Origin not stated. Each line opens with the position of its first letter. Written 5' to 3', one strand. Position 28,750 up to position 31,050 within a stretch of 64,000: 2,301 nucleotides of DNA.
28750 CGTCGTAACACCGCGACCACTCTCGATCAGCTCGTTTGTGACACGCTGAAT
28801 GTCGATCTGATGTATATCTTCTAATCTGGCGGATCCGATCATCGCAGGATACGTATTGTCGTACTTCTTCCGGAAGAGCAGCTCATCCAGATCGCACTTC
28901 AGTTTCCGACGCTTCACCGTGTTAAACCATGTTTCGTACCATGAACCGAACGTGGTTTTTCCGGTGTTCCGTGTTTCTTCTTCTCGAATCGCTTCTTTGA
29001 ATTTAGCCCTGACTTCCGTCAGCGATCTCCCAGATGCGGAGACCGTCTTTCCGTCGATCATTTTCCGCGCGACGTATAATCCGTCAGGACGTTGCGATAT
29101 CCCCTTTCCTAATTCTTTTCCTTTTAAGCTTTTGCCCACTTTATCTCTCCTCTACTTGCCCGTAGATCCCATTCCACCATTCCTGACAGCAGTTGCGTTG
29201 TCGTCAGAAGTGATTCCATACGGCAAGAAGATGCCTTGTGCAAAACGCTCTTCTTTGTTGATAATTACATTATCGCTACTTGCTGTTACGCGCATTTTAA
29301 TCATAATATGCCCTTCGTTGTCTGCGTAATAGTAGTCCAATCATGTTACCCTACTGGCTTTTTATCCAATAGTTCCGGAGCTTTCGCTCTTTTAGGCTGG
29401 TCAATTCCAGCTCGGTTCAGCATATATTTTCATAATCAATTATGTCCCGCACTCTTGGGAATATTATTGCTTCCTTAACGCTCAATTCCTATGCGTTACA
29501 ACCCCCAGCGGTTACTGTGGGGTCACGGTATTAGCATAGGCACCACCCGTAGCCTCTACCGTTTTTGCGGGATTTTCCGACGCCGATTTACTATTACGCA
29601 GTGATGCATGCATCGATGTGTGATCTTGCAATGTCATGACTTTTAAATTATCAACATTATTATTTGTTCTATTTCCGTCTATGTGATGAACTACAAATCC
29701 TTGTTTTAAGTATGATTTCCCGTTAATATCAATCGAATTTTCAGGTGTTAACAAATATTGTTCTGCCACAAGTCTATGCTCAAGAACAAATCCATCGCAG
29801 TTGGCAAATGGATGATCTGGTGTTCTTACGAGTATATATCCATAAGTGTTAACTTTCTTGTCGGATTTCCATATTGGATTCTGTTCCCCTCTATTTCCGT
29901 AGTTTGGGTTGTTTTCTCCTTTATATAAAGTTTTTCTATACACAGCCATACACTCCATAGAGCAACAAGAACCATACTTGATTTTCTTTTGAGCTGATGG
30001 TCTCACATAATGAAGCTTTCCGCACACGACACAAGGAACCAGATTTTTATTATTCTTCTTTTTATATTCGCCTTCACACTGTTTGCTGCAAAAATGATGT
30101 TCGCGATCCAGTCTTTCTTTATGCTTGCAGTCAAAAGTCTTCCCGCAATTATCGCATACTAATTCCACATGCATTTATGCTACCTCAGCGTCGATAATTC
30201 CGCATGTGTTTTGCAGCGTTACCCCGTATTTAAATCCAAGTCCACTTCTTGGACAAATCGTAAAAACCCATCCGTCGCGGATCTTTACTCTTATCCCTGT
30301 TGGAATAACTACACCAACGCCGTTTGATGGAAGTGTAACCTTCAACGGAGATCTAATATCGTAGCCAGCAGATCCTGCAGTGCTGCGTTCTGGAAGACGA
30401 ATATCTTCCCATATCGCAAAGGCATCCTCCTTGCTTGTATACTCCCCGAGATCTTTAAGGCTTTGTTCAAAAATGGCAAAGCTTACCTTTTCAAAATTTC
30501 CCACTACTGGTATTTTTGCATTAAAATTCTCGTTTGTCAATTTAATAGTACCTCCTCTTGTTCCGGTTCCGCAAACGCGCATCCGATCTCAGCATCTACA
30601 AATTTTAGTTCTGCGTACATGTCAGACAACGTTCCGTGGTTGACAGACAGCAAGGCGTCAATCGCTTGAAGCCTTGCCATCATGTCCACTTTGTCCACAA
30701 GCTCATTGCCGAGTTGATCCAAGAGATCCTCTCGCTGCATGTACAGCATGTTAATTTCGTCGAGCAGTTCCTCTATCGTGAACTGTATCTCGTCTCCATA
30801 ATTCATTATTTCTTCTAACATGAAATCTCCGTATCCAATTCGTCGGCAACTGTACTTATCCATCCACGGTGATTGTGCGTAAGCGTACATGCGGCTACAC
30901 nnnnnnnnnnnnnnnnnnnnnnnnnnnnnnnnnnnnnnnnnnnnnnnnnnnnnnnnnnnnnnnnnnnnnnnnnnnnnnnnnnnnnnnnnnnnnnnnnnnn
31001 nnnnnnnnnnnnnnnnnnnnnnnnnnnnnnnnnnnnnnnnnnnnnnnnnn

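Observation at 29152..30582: dUTPase gene split by a group I intron carrying an HNH homing endonuclease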

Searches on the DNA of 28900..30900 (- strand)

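Call 3: search_rna_families(source=window, start=28900, end=30900, threshold=evalue, max_evalue=1, show_alignments=3)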
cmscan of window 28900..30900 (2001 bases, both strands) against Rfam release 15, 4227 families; matches with E-value up to 1: 1.
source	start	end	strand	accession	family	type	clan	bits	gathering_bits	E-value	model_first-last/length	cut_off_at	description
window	29924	30065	-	RF01295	SCARNA7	Gene; snRNA; snoRNA; scaRNA;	-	16.5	65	0.24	1-330/330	no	Small Cajal body-specific RNA 7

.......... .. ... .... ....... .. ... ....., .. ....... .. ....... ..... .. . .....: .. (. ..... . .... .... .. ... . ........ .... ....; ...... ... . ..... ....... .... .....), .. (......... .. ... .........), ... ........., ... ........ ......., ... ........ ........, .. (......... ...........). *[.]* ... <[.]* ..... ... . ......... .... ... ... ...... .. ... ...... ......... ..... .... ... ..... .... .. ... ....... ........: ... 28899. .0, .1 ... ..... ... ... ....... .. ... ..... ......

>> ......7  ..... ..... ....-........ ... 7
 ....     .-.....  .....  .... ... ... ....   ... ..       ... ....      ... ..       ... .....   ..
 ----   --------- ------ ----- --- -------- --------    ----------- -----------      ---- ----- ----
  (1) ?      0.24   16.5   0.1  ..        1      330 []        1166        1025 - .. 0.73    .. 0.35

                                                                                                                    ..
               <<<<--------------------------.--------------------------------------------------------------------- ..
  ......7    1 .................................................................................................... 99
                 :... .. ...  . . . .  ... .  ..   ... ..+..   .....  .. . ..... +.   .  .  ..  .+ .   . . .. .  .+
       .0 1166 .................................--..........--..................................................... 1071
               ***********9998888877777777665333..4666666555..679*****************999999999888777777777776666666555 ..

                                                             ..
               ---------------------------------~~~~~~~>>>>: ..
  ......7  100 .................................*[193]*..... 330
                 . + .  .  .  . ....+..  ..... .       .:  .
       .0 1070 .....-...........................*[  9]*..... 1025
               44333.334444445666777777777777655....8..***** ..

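Call 5: search_rna_families(source=window, start=29300, end=29640, threshold=evalue, max_evalue=10, show_alignments=3)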
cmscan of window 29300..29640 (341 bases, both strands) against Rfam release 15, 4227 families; matches with E-value up to 10: 1.
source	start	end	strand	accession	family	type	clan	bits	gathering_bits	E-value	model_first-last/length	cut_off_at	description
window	29431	29567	-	RF02841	Ref70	Gene; sRNA;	-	14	115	9.7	1-122/122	no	Enterococcus sRNA 70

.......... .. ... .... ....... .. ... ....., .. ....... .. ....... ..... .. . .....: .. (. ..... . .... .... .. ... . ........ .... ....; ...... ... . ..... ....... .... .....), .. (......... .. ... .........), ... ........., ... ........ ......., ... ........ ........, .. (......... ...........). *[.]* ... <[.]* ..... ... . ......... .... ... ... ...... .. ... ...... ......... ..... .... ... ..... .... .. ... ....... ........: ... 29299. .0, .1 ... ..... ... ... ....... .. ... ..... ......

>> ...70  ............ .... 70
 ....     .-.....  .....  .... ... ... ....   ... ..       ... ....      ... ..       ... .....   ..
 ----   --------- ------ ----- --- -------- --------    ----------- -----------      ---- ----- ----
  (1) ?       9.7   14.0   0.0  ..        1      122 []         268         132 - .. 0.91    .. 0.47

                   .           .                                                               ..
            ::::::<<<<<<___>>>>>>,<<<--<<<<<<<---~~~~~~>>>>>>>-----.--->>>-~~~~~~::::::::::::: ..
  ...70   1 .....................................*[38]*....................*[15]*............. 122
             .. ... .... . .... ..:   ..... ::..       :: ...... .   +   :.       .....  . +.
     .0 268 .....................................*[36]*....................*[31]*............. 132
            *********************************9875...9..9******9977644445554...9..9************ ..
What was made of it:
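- On Group I self-splicing intron: No hit on the window at E<=10 (calls 3, 5).
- Rfam's curated group I model RF00028 gives no hit on the window even at E<=10 (calls 3, 5). No curated-model hit (calls 3, 5).
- Tried and rejected: Rfam cmscan on 28900-30900 and on 29300-29640 gave only chance hits (SCARNA7, Ref70) and no Intron_gpI (calls 3, 5).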

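Call 6: search_dna_similar(query=window:29100-30650:-, collection=phages, mode=distant, max_rows=30)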
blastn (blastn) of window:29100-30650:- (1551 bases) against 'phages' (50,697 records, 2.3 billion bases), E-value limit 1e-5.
Records with a match: 3; places in all: 3; records where one place covers at least 80% of the query: 0.
Best place of each record, by identity: 60-80% 3.
By first word of the organism name: uncultured 1; Clostridium 1; Caldibacillus 1.
By host as written in the record: - 1; Clostridium butyricum BSC452 1; Caldibacillus debilis GB1 1.
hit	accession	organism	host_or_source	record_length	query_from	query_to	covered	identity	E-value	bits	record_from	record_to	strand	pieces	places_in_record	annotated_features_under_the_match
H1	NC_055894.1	uncultured phage cr6_1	human feces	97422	1152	1313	10%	71.8%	1e-14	89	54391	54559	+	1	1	none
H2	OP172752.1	Clostridium phage CB452P1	Clostridium butyricum BSC452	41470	1152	1307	10%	72.0%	1e-9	72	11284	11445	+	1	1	none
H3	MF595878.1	Caldibacillus phage CBP1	Caldibacillus debilis GB1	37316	1167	1295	8%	71.1%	1e-9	72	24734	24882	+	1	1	TMP repeat containing protein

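Call 7: get_annotated_region(hit=H1, flank=2500)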
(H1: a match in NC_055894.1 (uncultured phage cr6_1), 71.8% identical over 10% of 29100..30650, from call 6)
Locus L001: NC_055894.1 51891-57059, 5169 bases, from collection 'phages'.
description: CrAssphage cr6_1, complete genome.
organism: uncultured phage cr6_1 (NCBI taxid 2772085)
taxonomy: Viruses; Duplodnaviria; Heunggongvirae; Uroviricota; Caudoviricetes; Crassvirales; Suoliviridae; Bearivirinae; Afonbuvirus; Afonbuvirus faecalis
host: -; source: human feces; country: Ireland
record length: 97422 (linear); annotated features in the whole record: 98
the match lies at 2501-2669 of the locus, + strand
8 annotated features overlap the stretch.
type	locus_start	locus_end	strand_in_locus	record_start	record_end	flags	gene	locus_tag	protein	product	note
CDS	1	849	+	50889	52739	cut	-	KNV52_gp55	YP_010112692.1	DNA polymerase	gp_75667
CDS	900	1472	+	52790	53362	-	-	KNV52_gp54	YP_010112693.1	segregation and condensation protein B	gp_75668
CDS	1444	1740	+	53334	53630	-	-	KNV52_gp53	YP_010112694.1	hypothetical protein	gp_75669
CDS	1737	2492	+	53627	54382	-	-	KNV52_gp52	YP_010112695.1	endonuclease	gp_75670; mobile intron protein [Bacillus phage 0305phi8-36]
CDS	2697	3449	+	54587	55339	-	-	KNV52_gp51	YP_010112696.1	DNA helicase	gp_75671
CDS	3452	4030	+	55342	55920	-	-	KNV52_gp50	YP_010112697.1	hypothetical protein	gp_75672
CDS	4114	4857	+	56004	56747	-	-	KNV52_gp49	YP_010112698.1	Sak4-like ssDNA annealing protein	gp_75673; AAA domain, phage P-loop domain, flagella-related protein H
CDS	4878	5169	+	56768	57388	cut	-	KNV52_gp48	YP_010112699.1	hypothetical protein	gp_75674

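Call 8: get_annotated_region(hit=H2, flank=2500)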
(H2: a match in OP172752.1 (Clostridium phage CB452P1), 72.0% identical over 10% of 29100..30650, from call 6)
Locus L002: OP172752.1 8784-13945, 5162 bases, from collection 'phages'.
description: Clostridium phage CB452P1, partial genome.
organism: Clostridium phage CB452P1 (NCBI taxid 2968621)
taxonomy: Viruses; Duplodnaviria; Heunggongvirae; Uroviricota; Caudoviricetes
host: Clostridium butyricum BSC452; source: municipal sewage; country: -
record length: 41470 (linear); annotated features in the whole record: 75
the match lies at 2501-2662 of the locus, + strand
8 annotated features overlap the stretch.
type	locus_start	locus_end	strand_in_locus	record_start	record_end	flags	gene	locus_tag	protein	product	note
CDS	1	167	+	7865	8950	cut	-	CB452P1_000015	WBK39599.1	XkdK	Phage-like element PBSX protein xkdK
CDS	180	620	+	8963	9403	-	-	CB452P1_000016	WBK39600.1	hypothetical protein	-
CDS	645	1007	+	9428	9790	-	-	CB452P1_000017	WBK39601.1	hypothetical protein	-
CDS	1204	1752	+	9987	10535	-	-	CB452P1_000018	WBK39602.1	hypothetical protein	FIG00522998: hypothetical protein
CDS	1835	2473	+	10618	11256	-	-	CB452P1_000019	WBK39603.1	hypothetical protein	Phage protein (ACLAME 141)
CDS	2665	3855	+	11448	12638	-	-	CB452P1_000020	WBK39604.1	hypothetical protein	-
CDS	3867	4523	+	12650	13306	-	-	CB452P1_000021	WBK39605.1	hypothetical protein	-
CDS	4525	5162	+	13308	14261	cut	-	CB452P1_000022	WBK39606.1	hypothetical protein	-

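Call 9: get_annotated_region(hit=H3, flank=2500)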
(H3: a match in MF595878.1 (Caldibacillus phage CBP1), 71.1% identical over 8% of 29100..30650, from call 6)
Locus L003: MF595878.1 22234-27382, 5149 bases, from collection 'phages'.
description: Caldibacillus phage CBP1, complete genome.
organism: Caldibacillus phage CBP1 (NCBI taxid 2036768)
taxonomy: Viruses; Duplodnaviria; Heunggongvirae; Uroviricota; Caudoviricetes
host: Caldibacillus debilis GB1; source: eutrophic marsh; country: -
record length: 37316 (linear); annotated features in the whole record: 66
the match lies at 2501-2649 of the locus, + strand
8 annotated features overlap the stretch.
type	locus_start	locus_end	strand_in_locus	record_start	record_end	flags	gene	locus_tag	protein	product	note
CDS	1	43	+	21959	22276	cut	-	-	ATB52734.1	aminopeptidase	-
CDS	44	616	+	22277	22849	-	-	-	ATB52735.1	major tail protein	-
CDS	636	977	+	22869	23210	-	-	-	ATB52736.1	hypothetical protein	-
CDS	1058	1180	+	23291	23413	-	-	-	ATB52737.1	hypothetical protein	-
CDS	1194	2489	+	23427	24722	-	-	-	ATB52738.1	hypothetical protein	-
CDS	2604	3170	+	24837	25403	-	-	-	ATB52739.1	TMP repeat containing protein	-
CDS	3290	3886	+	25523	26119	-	-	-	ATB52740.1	TMP repeat containing protein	-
CDS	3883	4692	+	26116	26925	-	-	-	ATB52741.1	minor structural protein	-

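Call 10: search_dna_similar(query=window:29320-29620:-, collection=phages, mode=distant, max_rows=60, max_evalue=1)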
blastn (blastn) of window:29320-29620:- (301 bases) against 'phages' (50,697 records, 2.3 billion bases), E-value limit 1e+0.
Records with a match: 20; places in all: 20; records where one place covers at least 80% of the query: 0.
Best place of each record, by identity: 90-95% 2; 80-90% 12; 60-80% 6.
By first word of the organism name: Enterocloster 5; Clostridium 3; Bacillus 3; Bacteriophage 2; uncultured 1; Caldibacillus 1; Alicyclobacillus 1; Dulem 1; Arcanobacterium 1; Staphylococcus 1; and 1 more.
By host as written in the record: - 3; Enterocloster bolteae DA473 3; Clostridium difficile 2; Enterocloster bolteae DA457 2; Bacillus subtilis 2; Clostridium butyricum BSC452 1; Bacillus thuringiensis BGSC 4R1 1; Caldibacillus debilis GB1 1; and 5 more.
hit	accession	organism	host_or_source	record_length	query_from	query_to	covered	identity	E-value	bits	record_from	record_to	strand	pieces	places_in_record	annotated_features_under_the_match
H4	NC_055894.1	uncultured phage cr6_1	human feces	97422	122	283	54%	71.8%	2e-15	89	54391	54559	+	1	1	none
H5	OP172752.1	Clostridium phage CB452P1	Clostridium butyricum BSC452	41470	122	277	52%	72.0%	2e-10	72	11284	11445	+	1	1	none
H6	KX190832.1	Bacillus phage vB_BtS_BMBtp13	Bacillus thuringiensis BGSC 4R1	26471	122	277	52%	69.9%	2e-4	52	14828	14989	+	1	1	none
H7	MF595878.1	Caldibacillus phage CBP1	Caldibacillus debilis GB1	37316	137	265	43%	71.1%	2e-10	72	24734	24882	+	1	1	TMP repeat containing protein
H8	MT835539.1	Bacteriophage sp.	human fecal samples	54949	154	277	41%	67.7%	8e-2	43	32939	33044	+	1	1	record has no annotation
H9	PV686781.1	Alicyclobacillus phage MMB025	Alicyclobacillus acidoterrestris MMB007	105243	122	171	17%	82.4%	2e-3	49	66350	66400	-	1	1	hypothetical protein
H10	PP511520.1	Dulem virus 41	Varecia variegata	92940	229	277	16%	79.6%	2e-2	45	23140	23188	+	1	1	none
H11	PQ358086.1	Arcanobacterium phage TPWB06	Arcanobacterium sp.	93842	127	171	15%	80.0%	3e-1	42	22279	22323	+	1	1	hypothetical protein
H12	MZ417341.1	Staphylococcus phage PG-2021_67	Mammaliicoccus sciuri C6854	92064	127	171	15%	80.0%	3e-1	42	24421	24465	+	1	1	record has no annotation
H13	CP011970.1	Peptoclostridium phage phiCDIF1296T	Peptoclostridium difficile strain ...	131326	246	285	13%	87.5%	7e-3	47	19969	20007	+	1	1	none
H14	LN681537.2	Clostridium phage phiCD211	Clostridium difficile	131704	246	285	13%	87.5%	7e-3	47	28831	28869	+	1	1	none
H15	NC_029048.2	Clostridium phage phiCD211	Clostridium difficile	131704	246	285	13%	87.5%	7e-3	47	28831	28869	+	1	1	none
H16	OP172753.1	Enterocloster phage CB457P1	Enterocloster bolteae DA457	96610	246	285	13%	85.0%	8e-2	44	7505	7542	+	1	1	hypothetical protein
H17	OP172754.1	Enterocloster phage CB457P2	Enterocloster bolteae DA457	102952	246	285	13%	85.0%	8e-2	44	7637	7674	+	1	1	hypothetical protein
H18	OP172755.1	Enterocloster phage CB473P1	Enterocloster bolteae DA473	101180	246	285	13%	85.0%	8e-2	44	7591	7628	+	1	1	hypothetical protein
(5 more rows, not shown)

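Call 26: search_rna_families(sources=[L003, L013, L030, L032, L034, L046, L057, L072, L088, L102, L056], threshold=gathering)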
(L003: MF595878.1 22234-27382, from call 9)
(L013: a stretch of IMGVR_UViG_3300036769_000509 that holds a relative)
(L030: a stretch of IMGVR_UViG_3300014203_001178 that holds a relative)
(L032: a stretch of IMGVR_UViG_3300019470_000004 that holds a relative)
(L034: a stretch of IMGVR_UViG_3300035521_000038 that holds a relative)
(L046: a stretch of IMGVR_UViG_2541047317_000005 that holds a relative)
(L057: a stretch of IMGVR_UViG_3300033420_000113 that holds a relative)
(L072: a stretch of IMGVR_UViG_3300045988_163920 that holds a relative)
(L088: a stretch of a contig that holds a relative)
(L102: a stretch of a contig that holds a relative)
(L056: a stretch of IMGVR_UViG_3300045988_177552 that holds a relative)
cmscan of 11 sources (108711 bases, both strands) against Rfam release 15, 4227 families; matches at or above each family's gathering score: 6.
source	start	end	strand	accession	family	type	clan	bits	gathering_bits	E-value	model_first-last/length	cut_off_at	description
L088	5270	5522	-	RF00028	Intron_gpI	Intron;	-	93.4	50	1.7e-22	1-253/253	no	Group I catalytic intron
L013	6369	6595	+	RF00028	Intron_gpI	Intron;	-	85.3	50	4.6e-20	1-253/253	no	Group I catalytic intron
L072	3011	3081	+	RF00005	tRNA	Gene; tRNA;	CL00001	64.6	29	1.7e-11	1-71/71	no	tRNA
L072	553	624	+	RF00005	tRNA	Gene; tRNA;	CL00001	64.5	29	1.7e-11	1-71/71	no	tRNA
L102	6322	6530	+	RF00028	Intron_gpI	Intron;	-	63.5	50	1.5e-13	1-253/253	no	Group I catalytic intron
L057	2400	2747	-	RF00028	Intron_gpI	Intron;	-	63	50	2.2e-13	1-253/253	no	Group I catalytic intron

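Call 46: search_rna_families(source=L088, start=3020, end=3300, threshold=evalue, max_evalue=10, show_alignments=1)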
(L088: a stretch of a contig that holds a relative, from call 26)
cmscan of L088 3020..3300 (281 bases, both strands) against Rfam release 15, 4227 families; matches with E-value up to 10: 1.
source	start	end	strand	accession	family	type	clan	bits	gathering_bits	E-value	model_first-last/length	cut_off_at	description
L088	3063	3194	+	RF00028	Intron_gpI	Intron;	-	11.6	50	1.4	47-158/253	no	Group I catalytic intron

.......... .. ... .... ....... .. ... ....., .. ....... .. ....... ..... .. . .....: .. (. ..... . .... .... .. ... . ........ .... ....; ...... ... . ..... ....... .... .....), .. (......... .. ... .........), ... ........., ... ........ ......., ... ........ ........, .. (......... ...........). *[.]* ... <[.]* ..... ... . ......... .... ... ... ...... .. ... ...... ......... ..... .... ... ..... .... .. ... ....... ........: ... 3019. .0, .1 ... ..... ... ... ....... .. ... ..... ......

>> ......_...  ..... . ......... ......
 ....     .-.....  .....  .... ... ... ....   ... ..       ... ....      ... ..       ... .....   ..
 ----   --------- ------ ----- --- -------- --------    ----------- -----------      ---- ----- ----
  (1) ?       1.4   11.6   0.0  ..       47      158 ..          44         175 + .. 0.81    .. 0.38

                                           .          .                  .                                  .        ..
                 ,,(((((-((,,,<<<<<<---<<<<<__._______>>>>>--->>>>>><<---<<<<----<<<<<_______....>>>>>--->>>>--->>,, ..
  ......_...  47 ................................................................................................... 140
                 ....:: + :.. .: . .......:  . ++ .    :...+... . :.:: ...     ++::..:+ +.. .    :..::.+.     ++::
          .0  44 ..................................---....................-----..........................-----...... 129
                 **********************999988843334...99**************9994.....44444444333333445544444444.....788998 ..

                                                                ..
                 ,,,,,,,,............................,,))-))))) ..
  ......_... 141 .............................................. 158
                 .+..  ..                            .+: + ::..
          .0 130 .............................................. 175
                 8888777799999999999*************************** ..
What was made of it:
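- On Group I self-splicing intron: Family member L088 scores 11.6 bits against a cut-off of 50, though with the same helix assignment (call 46).
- It scores a compact family member at 11.6 bits against a cut-off of 50 (call 46).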

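Call 54: build_rna_model(alignment_id=A4)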
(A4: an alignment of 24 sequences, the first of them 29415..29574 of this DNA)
Model R1 built from alignment A4 (24 sequences, 199 columns); structure: RNAalifold consensus.
model positions 164; base pairs 30; branch points 2; effective number of sequences 2.04; information 0.59 bits per position. Calibrated on 0.2 Mb of random sequence (short: E-values are rough).
structure used (alignment columns):
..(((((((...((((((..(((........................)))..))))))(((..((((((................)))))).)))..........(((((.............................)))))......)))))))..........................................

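Call 55: search_with_rna_model(model_id=R1, sources=[window, L125, L124, L088, L013, L102, L057], max_evalue=10, show_alignments=0)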
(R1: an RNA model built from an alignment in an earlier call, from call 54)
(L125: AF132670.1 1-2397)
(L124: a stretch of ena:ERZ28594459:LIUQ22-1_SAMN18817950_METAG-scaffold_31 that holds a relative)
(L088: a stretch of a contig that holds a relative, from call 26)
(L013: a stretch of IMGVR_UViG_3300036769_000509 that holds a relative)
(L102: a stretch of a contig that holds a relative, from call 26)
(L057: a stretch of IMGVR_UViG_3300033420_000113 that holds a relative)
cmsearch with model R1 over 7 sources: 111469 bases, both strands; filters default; matches with E-value up to 10: 16.
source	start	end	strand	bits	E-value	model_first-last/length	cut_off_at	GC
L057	1587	1746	-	157.6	3.5e-35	1-164/164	no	0.4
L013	6712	6890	+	156.4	6.8e-35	1-164/164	no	0.4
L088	3064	3220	+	147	1.1e-32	1-164/164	no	0.37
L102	2488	2642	+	146.2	1.7e-32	1-164/164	no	0.45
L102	921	1085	+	127.7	4e-28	1-164/164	no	0.41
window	29415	29574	-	119.3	3.7e-26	1-164/164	no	0.46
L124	4590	4749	+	118.7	5.3e-26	1-164/164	no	0.46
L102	4505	4663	+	87.8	1e-18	1-164/164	no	0.37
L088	5287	5472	-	73.1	2.9e-15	1-164/164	no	0.35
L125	1106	1266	+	29.7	4.9e-05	1-164/164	no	0.41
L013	6416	6578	+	27.7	0.00015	1-164/164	no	0.37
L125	740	961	+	27.6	0.00015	1-164/164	no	0.32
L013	5763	5945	+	19.2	0.015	1-164/164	no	0.39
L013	7319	7429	+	8.3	5.4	13-117/164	no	0.31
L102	11103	11129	+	7.8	7.3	92-115/164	no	0.41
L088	319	337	+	7.4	8.9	1-164/164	no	0.26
